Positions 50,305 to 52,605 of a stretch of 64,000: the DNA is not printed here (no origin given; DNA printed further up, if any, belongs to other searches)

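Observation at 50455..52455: Single 666-aa ORF fusing heme A synthase (CtaA) and heme O synthase (CtaB)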

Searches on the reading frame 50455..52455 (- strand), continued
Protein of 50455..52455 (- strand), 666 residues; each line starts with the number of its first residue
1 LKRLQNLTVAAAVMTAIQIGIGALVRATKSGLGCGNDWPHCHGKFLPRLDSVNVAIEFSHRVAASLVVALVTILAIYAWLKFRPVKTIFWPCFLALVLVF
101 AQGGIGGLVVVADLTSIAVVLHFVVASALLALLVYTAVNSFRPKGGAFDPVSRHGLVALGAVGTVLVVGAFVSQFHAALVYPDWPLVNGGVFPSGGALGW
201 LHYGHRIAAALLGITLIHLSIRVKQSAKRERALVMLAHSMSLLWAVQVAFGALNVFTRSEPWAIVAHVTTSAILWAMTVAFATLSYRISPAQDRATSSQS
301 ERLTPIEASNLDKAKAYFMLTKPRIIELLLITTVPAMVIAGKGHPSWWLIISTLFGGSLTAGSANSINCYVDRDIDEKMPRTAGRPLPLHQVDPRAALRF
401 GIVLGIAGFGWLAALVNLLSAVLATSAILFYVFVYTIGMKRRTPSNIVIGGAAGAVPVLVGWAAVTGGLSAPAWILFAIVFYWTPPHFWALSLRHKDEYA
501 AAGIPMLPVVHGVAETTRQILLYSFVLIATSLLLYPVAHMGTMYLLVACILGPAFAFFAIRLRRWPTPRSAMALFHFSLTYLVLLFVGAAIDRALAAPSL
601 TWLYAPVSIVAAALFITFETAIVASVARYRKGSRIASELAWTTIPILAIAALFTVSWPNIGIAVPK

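Call 25: search_protein_families(library=pfam, proteins=[L067:10626-12065:+, L042:11920-13011:+, L040:11750-12973:+, L048:10957-12228:+, L064:11819-12955:+, L020:10434-11609:+, L071:7436-8653:+, L072:7909-9330:+, L005:12643-14238:+, L079:5436-6251:+], max_evalue=0.001)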
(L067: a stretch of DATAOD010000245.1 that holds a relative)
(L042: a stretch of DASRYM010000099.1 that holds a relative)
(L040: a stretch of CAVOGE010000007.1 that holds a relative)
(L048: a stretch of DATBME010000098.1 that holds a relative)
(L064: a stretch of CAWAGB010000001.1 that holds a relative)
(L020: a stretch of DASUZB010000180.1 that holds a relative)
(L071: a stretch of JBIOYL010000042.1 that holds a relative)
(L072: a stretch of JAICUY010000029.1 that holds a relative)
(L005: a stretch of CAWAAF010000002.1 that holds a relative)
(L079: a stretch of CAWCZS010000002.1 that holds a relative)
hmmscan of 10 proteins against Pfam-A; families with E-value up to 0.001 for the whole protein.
L067:10626-12065:+ (480 aa): 4 families
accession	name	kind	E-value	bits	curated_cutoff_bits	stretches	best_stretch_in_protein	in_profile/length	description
PF13473.12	Cupredoxin_1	-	3.1e-17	62.9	27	1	385-479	17-104/104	Cupredoxin-like domain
PF00116.26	COX2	-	5e-16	59.1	22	1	250-361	3-119/120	Cytochrome C oxidase subunit II, periplasmic domain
PF02790.20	COX2_TM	-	4.6e-12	46.4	22.8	1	162-231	16-86/88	Cytochrome C oxidase subunit II, transmembrane domain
PF00127.26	Copper-bind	-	1.3e-08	35.5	21.2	1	394-480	8-99/99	Copper binding proteins, plastocyanin/azurin family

L042:11920-13011:+ (364 aa): 4 families
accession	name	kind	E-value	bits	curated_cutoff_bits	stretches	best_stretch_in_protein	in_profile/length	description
PF13473.12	Cupredoxin_1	-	2.8e-18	66.3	27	1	266-363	15-104/104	Cupredoxin-like domain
PF00116.26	COX2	-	1.5e-17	64.1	22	1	133-244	3-119/120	Cytochrome C oxidase subunit II, periplasmic domain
PF02790.20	COX2_TM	-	1.8e-11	44.5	22.8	1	52-115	21-85/88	Cytochrome C oxidase subunit II, transmembrane domain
PF00127.26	Copper-bind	-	0.00018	22.3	21.2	1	274-364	5-99/99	Copper binding proteins, plastocyanin/azurin family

L040:11750-12973:+ (408 aa): 4 families
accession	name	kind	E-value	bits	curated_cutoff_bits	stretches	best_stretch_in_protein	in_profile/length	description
PF00116.26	COX2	-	5.6e-19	68.7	22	1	179-291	2-120/120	Cytochrome C oxidase subunit II, periplasmic domain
PF13473.12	Cupredoxin_1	-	2.2e-15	57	27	1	314-407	17-104/104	Cupredoxin-like domain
PF02790.20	COX2_TM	-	5.4e-12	46.2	22.8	1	95-162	17-85/88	Cytochrome C oxidase subunit II, transmembrane domain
PF00127.26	Copper-bind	-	0.00016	22.5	21.2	1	321-407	6-98/99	Copper binding proteins, plastocyanin/azurin family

L048:10957-12228:+ (424 aa): 4 families
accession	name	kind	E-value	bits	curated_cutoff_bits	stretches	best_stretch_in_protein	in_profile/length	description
PF00116.26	COX2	-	2.2e-17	63.5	22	1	195-304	5-119/120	Cytochrome C oxidase subunit II, periplasmic domain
PF02790.20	COX2_TM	-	3.6e-12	46.7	22.8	1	105-174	15-85/88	Cytochrome C oxidase subunit II, transmembrane domain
PF13473.12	Cupredoxin_1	-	1.4e-11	44.7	27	1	332-423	21-104/104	Cupredoxin-like domain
PF00127.26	Copper-bind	-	3.6e-06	27.8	21.2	1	336-424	7-99/99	Copper binding proteins, plastocyanin/azurin family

L064:11819-12955:+ (379 aa): 4 families
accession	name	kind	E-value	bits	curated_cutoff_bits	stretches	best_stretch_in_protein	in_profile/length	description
PF00116.26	COX2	-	3.1e-18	66.3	22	1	150-261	2-118/120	Cytochrome C oxidase subunit II, periplasmic domain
PF13473.12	Cupredoxin_1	-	7.1e-18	65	27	1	287-378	17-104/104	Cupredoxin-like domain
PF02790.20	COX2_TM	-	2.1e-14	53.9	22.8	1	60-135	11-87/88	Cytochrome C oxidase subunit II, transmembrane domain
PF00127.26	Copper-bind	-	0.00049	20.9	21.2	0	295-377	7-97/99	Copper binding proteins, plastocyanin/azurin family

L020:10434-11609:+ (392 aa): 4 families
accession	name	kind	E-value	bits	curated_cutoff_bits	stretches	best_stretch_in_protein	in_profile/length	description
PF00116.26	COX2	-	7.6e-19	68.2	22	1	159-273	2-120/120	Cytochrome C oxidase subunit II, periplasmic domain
PF13473.12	Cupredoxin_1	-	2e-16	60.3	27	1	289-391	16-104/104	Cupredoxin-like domain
PF02790.20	COX2_TM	-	8.5e-11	42.3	22.8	1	73-143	15-86/88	Cytochrome C oxidase subunit II, transmembrane domain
PF00127.26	Copper-bind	-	3.4e-05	24.6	21.2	0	303-391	8-98/99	Copper binding proteins, plastocyanin/azurin family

L071:7436-8653:+ (406 aa): 4 families
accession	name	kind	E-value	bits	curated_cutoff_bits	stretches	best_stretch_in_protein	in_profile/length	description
PF00116.26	COX2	-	3.4e-16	59.7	22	1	174-285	6-119/120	Cytochrome C oxidase subunit II, periplasmic domain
PF13473.12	Cupredoxin_1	-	5.8e-16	58.8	27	1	293-405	7-104/104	Cupredoxin-like domain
PF02790.20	COX2_TM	-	1.8e-09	38.1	22.8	1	80-156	11-88/88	Cytochrome C oxidase subunit II, transmembrane domain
PF00127.26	Copper-bind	-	1.8e-05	25.5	21.2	1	320-406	12-99/99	Copper binding proteins, plastocyanin/azurin family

L072:7909-9330:+ (474 aa): 4 families
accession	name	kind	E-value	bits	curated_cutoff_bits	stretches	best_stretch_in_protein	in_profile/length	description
PF13473.12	Cupredoxin_1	-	1.5e-17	63.9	27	1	377-473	14-104/104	Cupredoxin-like domain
PF00116.26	COX2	-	2.5e-16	60.1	22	1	243-355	2-119/120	Cytochrome C oxidase subunit II, periplasmic domain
PF02790.20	COX2_TM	-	2.2e-13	50.6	22.8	1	159-225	17-84/88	Cytochrome C oxidase subunit II, transmembrane domain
PF00127.26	Copper-bind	-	2.1e-06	28.5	21.2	1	386-472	5-97/99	Copper binding proteins, plastocyanin/azurin family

L005:12643-14238:+ (532 aa): 4 families
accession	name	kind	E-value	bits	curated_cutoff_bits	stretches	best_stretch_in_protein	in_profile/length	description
PF00116.26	COX2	-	1.8e-21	76.7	22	1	306-409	3-120/120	Cytochrome C oxidase subunit II, periplasmic domain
PF13473.12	Cupredoxin_1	-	1.1e-13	51.6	27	1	447-530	30-104/104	Cupredoxin-like domain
PF02790.20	COX2_TM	-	6.5e-11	42.7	22.8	1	213-283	11-80/88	Cytochrome C oxidase subunit II, transmembrane domain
PF00127.26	Copper-bind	-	1.4e-05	25.9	21.2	1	449-531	14-99/99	Copper binding proteins, plastocyanin/azurin family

L079:5436-6251:+ (272 aa): 2 families
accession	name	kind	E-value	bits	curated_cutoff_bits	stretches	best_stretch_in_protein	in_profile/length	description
PF00116.26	COX2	-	2e-15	57.2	22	1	118-240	2-117/120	Cytochrome C oxidase subunit II, periplasmic domain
PF02790.20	COX2_TM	-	1.2e-05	25.8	22.8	1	38-91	22-75/88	Cytochrome C oxidase subunit II, transmembrane domain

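Call 29: predict_structure(alignment_id=A1)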
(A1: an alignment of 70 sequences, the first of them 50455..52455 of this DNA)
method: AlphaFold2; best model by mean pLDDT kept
length: 666 residues; sequences in the alignment: 70
mean_pLDDT: 91.1   pTM: 0.80
mean pLDDT of the five models: 91.1, 91.0, 88.5, 88.2, 88.1
residues with pLDDT >= 90: 469; 70-90: 168; 50-70: 19; < 50: 10
segments of 3 or more residues with pLDDT < 50: 300-303, 663-666
pLDDT, mean of each block of 10 residues (from residue 1): 95 98 93 78 86 92 95 94 92 97 92 92 98 98 91 97 98 93 87 90 96 98 91 97 98 94 96 98 94 53 63 82 85 96 93 95 91 86 83 91 97 98 96 89 81 91 97 96 95 94 87 95 97 96 98 98 97 96 96 93 94 95 87 78 83 76 48
secondary structure, 60 per line:
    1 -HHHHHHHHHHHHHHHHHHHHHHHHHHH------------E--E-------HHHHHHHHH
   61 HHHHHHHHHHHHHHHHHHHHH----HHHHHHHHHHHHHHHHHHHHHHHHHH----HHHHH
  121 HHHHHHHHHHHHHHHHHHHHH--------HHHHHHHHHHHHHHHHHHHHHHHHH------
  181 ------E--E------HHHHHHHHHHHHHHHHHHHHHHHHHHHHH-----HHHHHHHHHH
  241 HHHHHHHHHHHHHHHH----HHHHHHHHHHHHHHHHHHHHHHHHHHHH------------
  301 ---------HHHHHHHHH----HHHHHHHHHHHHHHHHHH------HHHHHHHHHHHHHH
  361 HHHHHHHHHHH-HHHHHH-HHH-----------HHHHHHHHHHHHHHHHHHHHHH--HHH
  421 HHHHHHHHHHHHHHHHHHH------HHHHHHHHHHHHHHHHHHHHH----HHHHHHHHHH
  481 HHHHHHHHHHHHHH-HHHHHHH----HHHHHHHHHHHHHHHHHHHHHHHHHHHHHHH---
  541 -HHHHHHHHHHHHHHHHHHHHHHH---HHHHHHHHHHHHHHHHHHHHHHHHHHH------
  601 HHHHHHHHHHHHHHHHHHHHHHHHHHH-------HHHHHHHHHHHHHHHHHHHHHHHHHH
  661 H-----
elements in order: H2-28 H52-81 H86-111 H116-141 H150-174 H197-225 H231-256 H261-288 H310-318 H323-340 H347-371 H373-378 H394-415 H418-439 H446-466 H471-494 H496-502 H507-537 H542-564 H568-594 H601-627 H635-661
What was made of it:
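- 50455..52455 (-): ctaAB: one ORF of 666 aa (TTG start) encoding heme A synthase, a linker, heme O synthase and a COX2_TM-like tail. AF2 model has mean pLDDT 91.1, pTM 0.80 and 19 TM helices (call 29).
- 51511..51591 (-): Cytoplasmic interdomain linker, aa 289-315, disordered and variable. pLDDT 53-63 (call 29).
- On Heme A synthase CtaA/COX15 (PF02628): The AF2 model has 8 helices in aa 2-288 (call 29).
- On Heme O synthase CtaB/CyoE/COX10 (TIGR01473, NF003349): 9 helices in aa 323-594 (call 29).
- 8+9+2 helices with a disordered linker, pLDDT 91 and pTM 0.80: call 29. A pTM of 0.80 suggests a defined arrangement of the domains (call 29).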

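Call 41: fold_search(model_id=the predicted structure, library=pdb)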
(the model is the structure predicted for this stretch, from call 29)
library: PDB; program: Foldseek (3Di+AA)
matches with E <= 10: 407; with E <= 0.001: 10
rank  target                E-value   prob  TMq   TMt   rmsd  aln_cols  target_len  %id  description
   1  6a2j                  4.5e-09  1.00  0.38  0.77   4.3       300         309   27  Crystal structure of heme A synthase from Bacillus subtilis (released 2018-11-21)
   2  7bpu_A                1.3e-06  1.00  0.37  0.83   3.2       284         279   19  Structural and mechanistic insights into the biosynthesis of Digeranylgeranylglyceryl phosphate synthase in membranes (released 2021-04-14)
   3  6m31_A                1.3e-06  1.00  0.36  0.78   3.8       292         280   18  Structural and Functional Insights into an Archaeal Lipid Synthase (released 2021-02-03)
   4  4tq3_B                3.1e-05  1.00  0.31  0.65   5.5       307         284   16  Structure of a UbiA homolog from Archaeoglobus fulgidus bound to GPP and Mg2+ (released 2014-07-16)
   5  4tq4_A                1.0e-04  1.00  0.31  0.64   5.7       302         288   16  Structure of a UbiA homolog from Archaeoglobus fulgidus bound to DMAPP and Mg2+ (released 2014-07-16)
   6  4tq4_D                1.1e-04  1.00  0.33  0.67   5.4       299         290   15  Structure of a UbiA homolog from Archaeoglobus fulgidus bound to DMAPP and Mg2+ (released 2014-07-16)
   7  4tq3_A                1.1e-04  1.00  0.32  0.66   5.5       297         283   16  Structure of a UbiA homolog from Archaeoglobus fulgidus bound to GPP and Mg2+ (released 2014-07-16)
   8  4tq4_B                1.4e-04  1.00  0.33  0.68   5.0       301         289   16  Structure of a UbiA homolog from Archaeoglobus fulgidus bound to DMAPP and Mg2+ (released 2014-07-16)
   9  4tq4_C                1.9e-04  1.00  0.33  0.69   4.9       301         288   16  Structure of a UbiA homolog from Archaeoglobus fulgidus bound to DMAPP and Mg2+ (released 2014-07-16)
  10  4od4_A                5.0e-04  1.00  0.32  0.70   4.5       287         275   18  Apo structure of a UbiA homolog from Aeropyrum pernix K1 (released 2014-03-19)
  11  8aw5_A                1.0e-03  1.00  0.31  0.74   7.7       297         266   20  Cryo-EM structure of heme A synthase trimer from Aquifex aeolicus (released 2023-09-06)
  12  4od5_A                1.3e-03  1.00  0.33  0.71   4.4       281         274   20  Substrate-bound structure of a UbiA homolog from Aeropyrum pernix K1 (released 2014-03-19)
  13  4tq5                  1.3e-03  1.00  0.31  0.65   5.5       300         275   16  Structure of a UbiA homolog from Archaeoglobus fulgidus (released 2014-07-16)
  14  4tq6_B                2.9e-03  1.00  0.30  0.66   5.7       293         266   15  Structure of a UbiA homolog from Archaeoglobus fulgidus bound to Cd2+ (released 2014-07-16)
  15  8djk_B                3.4e-03  1.00  0.35  0.74   4.5       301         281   17  HMGCR-UBIAD1 Complex State 2 (released 2022-08-03)
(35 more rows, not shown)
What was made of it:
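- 50668..51510 (-): CtaB/CyoE heme O synthase (UbiA-family) domain, aa 316-596, 9 TM helices. Foldseek to UbiA-family structures, TM-score 0.65-0.83 (call 41).
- On Heme A synthase CtaA/COX15 (PF02628): Foldseek TM-score to 6A2J is 0.77 (call 41).
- On Heme O synthase CtaB/CyoE/COX10 (TIGR01473, NF003349): TM-scores of 0.65-0.83 to UbiA-family structures (call 41).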

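Call 43: find_encoding_contigs(protein=P0011, flank=9000, max_places=1)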
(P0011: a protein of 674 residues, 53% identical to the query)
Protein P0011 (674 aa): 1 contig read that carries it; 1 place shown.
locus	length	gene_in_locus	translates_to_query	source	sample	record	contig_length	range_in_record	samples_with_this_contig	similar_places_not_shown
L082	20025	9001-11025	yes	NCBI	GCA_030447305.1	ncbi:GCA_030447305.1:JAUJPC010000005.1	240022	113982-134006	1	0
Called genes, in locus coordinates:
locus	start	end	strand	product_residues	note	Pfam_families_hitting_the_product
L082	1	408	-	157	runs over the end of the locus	PF14340:DUF4395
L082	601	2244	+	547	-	PF00118:Cpn60_TCP1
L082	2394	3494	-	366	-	PF00348:polyprenyl_synt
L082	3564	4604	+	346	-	PF02790:COX2_TM, PF00116:COX2, PF00034:Cytochrom_C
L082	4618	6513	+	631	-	PF00115:COX1, PF12270:Cyt_c_ox_IV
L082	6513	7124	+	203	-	PF00510:COX3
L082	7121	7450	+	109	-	PF03626:COX4_pro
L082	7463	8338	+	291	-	PF09678:Caa3_CtaG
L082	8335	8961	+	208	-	PF13473:Cupredoxin_1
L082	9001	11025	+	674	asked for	PF02628:COX15-CtaA, PF01040:UbiA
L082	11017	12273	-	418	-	PF05977:MFS_3, PF07690:MFS_1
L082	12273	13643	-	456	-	PF00083:Sugar_tr, PF07690:MFS_1, PF12832:MFS_1_like (faint), PF00083:Sugar_tr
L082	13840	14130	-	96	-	PF09656:PGPGW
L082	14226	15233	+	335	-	PF03320:FBPase_glpX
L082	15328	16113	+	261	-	PF02739:5_3_exonuc_N, PF01367:5_3_exonuc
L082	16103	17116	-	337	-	PF06999:Suc_Fer-like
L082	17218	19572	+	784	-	PF02190:LON_substr_bdg, PF00004:AAA, PF07728:AAA_5, PF22667:Lon_lid, PF05362:Lon_C, PF13541:ChlI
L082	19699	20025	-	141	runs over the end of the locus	PF12802:MarR_2, PF01047:MarR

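Call 44: find_encoding_contigs(protein=P0044, flank=9000, max_places=1)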
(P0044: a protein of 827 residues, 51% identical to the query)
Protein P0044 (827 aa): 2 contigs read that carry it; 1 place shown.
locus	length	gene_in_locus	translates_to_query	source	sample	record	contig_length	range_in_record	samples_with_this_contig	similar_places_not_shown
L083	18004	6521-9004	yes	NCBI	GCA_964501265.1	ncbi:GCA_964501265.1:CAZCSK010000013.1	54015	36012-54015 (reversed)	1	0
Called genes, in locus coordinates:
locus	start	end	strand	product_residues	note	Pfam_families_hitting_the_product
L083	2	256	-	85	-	?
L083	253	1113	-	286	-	-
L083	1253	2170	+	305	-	PF02790:COX2_TM, PF00116:COX2, PF00034:Cytochrom_C, PF13442:Cytochrome_CBB3 (faint)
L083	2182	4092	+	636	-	PF00115:COX1, PF12270:Cyt_c_ox_IV (weak)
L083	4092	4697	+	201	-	PF00510:COX3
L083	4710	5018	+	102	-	PF03626:COX4_pro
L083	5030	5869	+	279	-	PF09678:Caa3_CtaG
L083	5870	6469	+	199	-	PF13473:Cupredoxin_1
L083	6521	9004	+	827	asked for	PF02628:COX15-CtaA, PF01040:UbiA, PF00578:AhpC-TSA, PF08534:Redoxin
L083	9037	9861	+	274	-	-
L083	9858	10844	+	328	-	PF02674:Colicin_V, PF00188:CAP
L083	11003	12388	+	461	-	PF00291:PALP, PF00571:CBS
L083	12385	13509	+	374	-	PF01053:Cys_Met_Meta_PP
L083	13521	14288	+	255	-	PF00106:adh_short, PF08659:KR, PF13561:adh_short_C2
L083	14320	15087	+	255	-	PF13185:GAF_2, PF01590:GAF, PF07730:HisKA_3 (weak)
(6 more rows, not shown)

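Call 54: find_encoding_contigs(protein=P0112, flank=8000, max_places=1)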
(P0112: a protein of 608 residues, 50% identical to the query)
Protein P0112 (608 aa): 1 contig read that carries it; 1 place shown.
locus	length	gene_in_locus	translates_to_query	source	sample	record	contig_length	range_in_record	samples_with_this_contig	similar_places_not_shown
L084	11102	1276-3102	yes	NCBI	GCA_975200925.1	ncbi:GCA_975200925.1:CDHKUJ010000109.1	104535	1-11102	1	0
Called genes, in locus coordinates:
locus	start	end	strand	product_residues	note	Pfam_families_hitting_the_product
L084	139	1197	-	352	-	PF00348:polyprenyl_synt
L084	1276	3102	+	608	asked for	PF02628:COX15-CtaA, PF01040:UbiA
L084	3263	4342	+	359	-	PF02790:COX2_TM, PF00116:COX2, PF00034:Cytochrom_C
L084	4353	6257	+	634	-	PF00115:COX1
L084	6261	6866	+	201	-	PF00510:COX3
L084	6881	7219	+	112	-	PF03626:COX4_pro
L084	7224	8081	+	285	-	PF09678:Caa3_CtaG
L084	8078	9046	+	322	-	PF00127:Copper-bind (faint), PF13473:Cupredoxin_1 (weak)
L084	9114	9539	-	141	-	PF00027:cNMP_binding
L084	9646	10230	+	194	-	PF05685:Uma2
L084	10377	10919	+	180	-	PF05685:Uma2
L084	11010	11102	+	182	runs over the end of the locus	PF05685:Uma2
